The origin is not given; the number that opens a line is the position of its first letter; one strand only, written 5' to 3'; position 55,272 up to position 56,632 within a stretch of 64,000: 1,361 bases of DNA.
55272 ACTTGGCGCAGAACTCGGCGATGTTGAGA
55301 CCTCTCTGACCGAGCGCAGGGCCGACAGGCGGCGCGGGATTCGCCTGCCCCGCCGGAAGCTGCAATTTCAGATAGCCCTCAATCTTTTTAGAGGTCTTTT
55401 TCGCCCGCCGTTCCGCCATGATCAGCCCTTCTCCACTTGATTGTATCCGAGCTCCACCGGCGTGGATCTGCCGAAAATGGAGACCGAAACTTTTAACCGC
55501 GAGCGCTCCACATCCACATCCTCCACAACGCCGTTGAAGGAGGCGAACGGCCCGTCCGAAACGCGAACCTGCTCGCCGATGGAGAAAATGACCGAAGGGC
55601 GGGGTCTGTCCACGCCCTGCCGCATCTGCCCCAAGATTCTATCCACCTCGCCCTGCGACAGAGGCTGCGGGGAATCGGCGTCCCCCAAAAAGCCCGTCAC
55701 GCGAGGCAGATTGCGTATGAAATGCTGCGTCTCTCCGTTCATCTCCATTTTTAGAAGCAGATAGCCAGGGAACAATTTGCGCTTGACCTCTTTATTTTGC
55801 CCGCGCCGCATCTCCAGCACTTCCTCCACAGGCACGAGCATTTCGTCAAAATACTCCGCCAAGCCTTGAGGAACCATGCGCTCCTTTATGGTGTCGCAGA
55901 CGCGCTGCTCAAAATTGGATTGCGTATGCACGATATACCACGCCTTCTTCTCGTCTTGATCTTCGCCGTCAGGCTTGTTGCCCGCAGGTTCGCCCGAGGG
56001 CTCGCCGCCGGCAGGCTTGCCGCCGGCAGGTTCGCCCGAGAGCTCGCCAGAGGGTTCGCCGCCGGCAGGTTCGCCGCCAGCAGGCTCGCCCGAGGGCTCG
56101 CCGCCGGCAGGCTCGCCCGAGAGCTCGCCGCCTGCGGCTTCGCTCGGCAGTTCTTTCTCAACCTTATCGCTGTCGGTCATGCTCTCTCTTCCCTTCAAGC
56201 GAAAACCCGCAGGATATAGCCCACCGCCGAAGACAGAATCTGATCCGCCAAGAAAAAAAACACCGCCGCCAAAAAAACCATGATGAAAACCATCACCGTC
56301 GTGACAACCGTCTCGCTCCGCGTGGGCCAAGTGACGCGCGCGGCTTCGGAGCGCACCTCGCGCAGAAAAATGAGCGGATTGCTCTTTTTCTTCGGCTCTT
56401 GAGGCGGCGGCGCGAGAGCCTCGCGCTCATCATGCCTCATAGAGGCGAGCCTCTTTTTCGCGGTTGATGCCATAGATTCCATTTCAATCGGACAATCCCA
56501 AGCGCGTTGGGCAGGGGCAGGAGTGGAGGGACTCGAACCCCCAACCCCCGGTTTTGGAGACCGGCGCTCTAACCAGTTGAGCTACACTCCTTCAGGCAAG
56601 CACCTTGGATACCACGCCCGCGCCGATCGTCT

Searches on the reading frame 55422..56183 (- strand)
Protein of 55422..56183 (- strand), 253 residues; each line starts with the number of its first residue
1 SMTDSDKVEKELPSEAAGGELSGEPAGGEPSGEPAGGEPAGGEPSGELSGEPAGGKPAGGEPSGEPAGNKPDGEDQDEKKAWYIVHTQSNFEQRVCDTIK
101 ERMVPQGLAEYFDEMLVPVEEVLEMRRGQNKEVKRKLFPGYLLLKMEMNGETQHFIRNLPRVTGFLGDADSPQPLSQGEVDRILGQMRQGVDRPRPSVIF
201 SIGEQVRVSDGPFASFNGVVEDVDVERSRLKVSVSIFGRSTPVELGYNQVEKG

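Call 56: search_protein_families(library=pfam, proteins=[window:55422-56183:-])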
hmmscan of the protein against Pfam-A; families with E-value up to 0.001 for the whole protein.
window:55422-56183:- (253 aa): 2 families
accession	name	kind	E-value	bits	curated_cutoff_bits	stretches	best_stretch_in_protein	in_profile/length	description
PF02357.24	NusG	-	1.5e-25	90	22.2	1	80-184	1-93/93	Transcription termination factor nusG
PF00467.35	KOW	-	2.2e-05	24.5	22.3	1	203-231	2-30/32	KOW motif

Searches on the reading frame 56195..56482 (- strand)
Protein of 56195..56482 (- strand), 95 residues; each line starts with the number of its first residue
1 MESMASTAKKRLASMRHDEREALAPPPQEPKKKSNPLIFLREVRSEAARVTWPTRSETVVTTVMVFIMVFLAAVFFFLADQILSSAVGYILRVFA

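Call 56: search_protein_families(library=pfam, proteins=[window:56195-56482:-])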
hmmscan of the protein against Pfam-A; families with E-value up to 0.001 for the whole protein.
window:56195-56482:- (95 aa): 1 family
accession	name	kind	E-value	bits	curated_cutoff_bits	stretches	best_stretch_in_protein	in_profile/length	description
PF00584.25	SecE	-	5.9e-18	65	22.7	1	39-91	3-55/55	SecE/Sec61-gamma subunits of protein translocation complex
